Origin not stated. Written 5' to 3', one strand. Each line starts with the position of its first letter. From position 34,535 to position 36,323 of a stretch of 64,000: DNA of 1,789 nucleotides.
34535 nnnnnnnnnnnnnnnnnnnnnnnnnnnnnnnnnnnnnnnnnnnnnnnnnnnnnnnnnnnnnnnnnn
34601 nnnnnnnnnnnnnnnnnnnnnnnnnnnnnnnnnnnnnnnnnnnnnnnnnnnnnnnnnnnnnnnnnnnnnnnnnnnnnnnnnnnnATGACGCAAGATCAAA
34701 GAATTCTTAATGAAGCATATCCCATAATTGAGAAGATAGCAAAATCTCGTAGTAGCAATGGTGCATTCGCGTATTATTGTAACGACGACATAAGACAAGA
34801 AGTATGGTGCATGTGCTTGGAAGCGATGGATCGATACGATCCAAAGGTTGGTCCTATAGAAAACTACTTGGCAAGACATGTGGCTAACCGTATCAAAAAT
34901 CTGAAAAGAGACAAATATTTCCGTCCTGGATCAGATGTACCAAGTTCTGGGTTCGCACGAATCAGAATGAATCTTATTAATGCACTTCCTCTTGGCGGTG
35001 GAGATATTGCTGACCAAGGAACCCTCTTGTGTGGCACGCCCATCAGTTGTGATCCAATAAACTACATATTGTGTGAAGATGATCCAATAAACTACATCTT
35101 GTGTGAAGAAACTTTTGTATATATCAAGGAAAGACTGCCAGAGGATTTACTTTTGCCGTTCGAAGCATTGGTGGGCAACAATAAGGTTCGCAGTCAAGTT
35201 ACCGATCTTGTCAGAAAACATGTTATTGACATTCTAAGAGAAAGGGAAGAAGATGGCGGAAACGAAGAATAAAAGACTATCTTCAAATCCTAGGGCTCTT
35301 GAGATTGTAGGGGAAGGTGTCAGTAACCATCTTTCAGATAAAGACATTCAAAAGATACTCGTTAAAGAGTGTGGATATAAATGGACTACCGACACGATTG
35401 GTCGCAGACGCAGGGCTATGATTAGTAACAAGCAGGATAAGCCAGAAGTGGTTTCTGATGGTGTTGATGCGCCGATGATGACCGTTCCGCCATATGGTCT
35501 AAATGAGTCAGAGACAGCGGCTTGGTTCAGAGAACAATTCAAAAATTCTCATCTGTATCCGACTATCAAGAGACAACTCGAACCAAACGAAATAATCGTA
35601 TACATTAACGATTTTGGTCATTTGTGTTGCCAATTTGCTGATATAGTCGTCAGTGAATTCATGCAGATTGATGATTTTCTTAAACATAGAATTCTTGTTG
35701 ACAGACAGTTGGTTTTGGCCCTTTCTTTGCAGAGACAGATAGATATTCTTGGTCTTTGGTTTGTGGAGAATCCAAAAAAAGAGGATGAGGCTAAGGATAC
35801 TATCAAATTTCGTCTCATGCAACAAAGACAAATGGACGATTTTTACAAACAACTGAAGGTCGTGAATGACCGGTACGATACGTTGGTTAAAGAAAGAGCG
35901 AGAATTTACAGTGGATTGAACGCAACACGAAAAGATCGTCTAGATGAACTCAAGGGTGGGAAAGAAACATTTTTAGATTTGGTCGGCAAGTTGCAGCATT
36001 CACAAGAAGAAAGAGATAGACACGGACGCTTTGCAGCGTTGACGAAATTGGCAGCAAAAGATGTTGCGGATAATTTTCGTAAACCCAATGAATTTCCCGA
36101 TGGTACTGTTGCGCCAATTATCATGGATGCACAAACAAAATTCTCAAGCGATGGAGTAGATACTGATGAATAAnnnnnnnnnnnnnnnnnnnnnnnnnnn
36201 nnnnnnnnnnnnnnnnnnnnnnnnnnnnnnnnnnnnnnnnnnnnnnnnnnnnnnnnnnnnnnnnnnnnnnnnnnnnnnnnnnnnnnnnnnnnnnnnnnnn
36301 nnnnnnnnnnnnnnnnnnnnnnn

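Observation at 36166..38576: GDP-mannose 4,6-dehydratase with unknown 367-aa neighbour and SEC-C protein in the packaging-proximal region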

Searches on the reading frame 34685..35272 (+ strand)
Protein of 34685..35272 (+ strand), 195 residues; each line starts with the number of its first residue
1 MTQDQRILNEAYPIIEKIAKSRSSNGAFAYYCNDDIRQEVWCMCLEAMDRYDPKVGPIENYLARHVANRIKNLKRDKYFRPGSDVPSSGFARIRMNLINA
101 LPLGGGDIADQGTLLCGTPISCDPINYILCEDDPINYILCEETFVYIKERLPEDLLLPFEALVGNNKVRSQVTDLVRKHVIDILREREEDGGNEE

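Call 3: search_protein_families(library=pfam, proteins=[window:34685-35272:+], max_evalue=0.01)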
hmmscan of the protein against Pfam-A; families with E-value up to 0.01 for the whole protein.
window:34685-35272:+ (195 aa): 1 family
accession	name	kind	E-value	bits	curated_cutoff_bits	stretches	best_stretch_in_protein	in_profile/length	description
PF04542.20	Sigma70_r2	-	3.6e-05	23.9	24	1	34-77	24-68/71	Sigma-70 region 2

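Call 4: search_protein_families(library=phrogs, proteins=[window:34685-35272:+], max_evalue=0.01)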
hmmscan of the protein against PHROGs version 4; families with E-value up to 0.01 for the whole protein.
window:34685-35272:+ (195 aa): 1 family
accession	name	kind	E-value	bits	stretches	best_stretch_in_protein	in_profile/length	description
phrog_1740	-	transcription regulation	0.0036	16.8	1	11-77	65-126/567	RNA polymerase sigma factor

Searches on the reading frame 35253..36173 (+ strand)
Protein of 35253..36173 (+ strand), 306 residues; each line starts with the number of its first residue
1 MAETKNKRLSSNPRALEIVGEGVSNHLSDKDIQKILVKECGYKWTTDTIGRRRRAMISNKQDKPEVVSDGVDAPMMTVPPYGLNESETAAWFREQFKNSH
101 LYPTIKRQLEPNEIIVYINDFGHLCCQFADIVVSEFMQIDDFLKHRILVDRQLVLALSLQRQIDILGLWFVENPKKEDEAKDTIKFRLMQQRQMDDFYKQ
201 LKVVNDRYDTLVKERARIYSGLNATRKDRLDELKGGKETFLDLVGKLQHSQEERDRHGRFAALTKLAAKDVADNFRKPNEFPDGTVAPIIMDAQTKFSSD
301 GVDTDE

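Call 3: search_protein_families(library=pfam, proteins=[window:35253-36173:+], max_evalue=0.01)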
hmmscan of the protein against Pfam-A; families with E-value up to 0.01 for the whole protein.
window:35253-36173:+ (306 aa): 0 families

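Call 4: search_protein_families(library=phrogs, proteins=[window:35253-36173:+], max_evalue=0.01)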
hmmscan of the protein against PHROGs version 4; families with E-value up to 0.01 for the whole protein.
window:35253-36173:+ (306 aa): 0 families

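Call 14: search_protein_families(library=ncbifam, proteins=[window:35253-36173:+], max_evalue=0.01)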
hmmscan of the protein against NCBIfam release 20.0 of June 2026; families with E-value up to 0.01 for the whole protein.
window:35253-36173:+ (306 aa): 0 families

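Call 73: find_homologous_proteins(query=window:35253-36173:+, max_evalue=0.001)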
Query window:35253-36173:+ (306 aa): 162 proteins with E <= 0.001 among 1180 candidates; the best 120 are listed.
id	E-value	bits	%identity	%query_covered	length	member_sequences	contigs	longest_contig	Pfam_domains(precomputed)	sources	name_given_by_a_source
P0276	1.5e-202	690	100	100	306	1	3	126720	-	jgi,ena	-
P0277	1.4e-178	611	89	99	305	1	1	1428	-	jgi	jgi:hypothetical protein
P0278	4.1e-178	609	86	100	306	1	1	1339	-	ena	-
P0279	1.1e-174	598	86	100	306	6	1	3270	-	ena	-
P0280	2.6e-174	597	86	96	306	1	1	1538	-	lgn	-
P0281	1.2e-170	585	83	100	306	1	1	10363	-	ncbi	-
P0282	4.9e-170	583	83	99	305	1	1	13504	-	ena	-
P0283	1.3e-169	581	84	99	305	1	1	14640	-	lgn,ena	-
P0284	5.9e-169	579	84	99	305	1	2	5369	-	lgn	-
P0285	2.1e-166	571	83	99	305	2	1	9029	-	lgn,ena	-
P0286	2.7e-165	567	82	100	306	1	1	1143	-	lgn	-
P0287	1.4e-164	565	82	99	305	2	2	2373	-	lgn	-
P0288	1.7e-164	565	82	99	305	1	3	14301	-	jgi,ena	-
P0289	5.5e-163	560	79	100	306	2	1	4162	-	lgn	-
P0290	6.7e-153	527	76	96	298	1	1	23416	-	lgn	-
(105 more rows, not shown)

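Call 80: predict_structure(alignment_id=A4)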
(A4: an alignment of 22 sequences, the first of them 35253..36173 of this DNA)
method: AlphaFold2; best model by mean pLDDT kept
length: 306 residues; sequences in the alignment: 22
mean_pLDDT: 76.6   pTM: 0.47
mean pLDDT of the five models: 76.6, 74.7, 73.1, 69.5, 68.4
residues with pLDDT >= 90: 76; 70-90: 138; 50-70: 60; < 50: 32
segments of 3 or more residues with pLDDT < 50: 1-4, 59-74, 298-306
pLDDT, mean of each block of 10 residues (from residue 1): 49 78 84 85 79 67 35 60 85 86 87 89 86 84 90 93 95 90 93 96 94 91 86 76 61 53 59 68 67 52 35
secondary structure, 60 per line:
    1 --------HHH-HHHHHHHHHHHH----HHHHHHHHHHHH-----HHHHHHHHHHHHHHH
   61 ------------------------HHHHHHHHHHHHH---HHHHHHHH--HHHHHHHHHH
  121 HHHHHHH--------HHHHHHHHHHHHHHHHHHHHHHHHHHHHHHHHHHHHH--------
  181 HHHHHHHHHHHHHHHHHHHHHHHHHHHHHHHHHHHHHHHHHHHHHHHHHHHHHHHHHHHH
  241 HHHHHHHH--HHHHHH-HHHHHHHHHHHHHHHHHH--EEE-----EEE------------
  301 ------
elements in order: H13-24 H29-40 H46-60 H85-97 H101-108 H111-127 H136-172 H181-248 H251-256 H258-275 E278-280 E286-288

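Call 82: fold_search(model_id=the predicted structure, library=pdb)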
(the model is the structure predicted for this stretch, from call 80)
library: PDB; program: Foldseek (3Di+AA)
matches with E <= 10: 408; with E <= 0.001: 0
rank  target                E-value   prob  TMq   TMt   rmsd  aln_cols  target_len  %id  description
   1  5c5b_D                1.4e-01  0.35  0.19  0.16  28.7       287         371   11  Crystal Structure of Human APPL BAR-PH Heterodimer (released 2016-06-22)
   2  9g2r_F                1.6e-01  0.41  0.18  0.22  27.9       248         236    6  Endophilin B1 dimers bound to nanodiscs (released 2024-08-07)
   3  4atm                  2.0e-01  0.51  0.21  0.26  30.1       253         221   10  Crystal structure of the BAR domain of human Amphiphysin, isoform 1 at 1.8 Angstrom resolution featuring increased order (released 2012-05-30)
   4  4h8s_B                2.3e-01  0.25  0.19  0.17  30.0       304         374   12  Crystal structure of human APPL2BARPH domain (released 2012-10-17)
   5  2z0o                  2.8e-01  0.12  0.13  0.13  30.9       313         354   11  Crystal structure of APPL1-BAR-PH domain (released 2008-05-13)
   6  4h8s_A                2.9e-01  0.20  0.18  0.16  31.7       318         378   11  Crystal structure of human APPL2BARPH domain (released 2012-10-17)
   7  4wpc_A                3.4e-01  0.66  0.26  0.28  27.6       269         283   12  Crystal structure of Rgd1p F-BAR domain in complex with inositol phosphate (released 2014-12-24)
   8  7n6g_3N               3.8e-01  0.16  0.18  0.15  40.8       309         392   13  C1 of central pair (released 2022-05-18)
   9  4h8s_D                4.0e-01  0.20  0.20  0.17  30.0       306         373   12  Crystal structure of human APPL2BARPH domain (released 2012-10-17)
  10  9hqx_B                4.2e-01  0.33  0.22  0.12  27.5       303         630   11  Salmonella enterica Lamassu LmuACB bound to DNA duplex (released 2025-10-01)
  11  5c1f_A                4.4e-01  0.60  0.27  0.28  25.7       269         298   10  Structure of the Imp2 F-BAR domain (released 2016-01-27)
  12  5lm1_A                4.4e-01  0.35  0.23  0.21  29.8       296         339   14  Crystal Structure of HD-PTP phosphatase in complex with UBAP1 (released 2016-11-30)
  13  1i49_A                4.4e-01  0.30  0.21  0.28  26.2       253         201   11  CRYSTAL STRUCTURE ANALYSIS OF ARFAPTIN (released 2001-05-16)
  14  2q13                  4.6e-01  0.11  0.15  0.13  33.1       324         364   11  Crystal structure of BAR-PH domain of APPL1 (released 2007-08-14)
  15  7aam_B                5.1e-01  0.30  0.23  0.24  30.0       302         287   11  Crystal structure of the F-BAR domain of PSTIPIP1 bound to the CTH domain of the phosphatase LYP (released 2022-02-23)
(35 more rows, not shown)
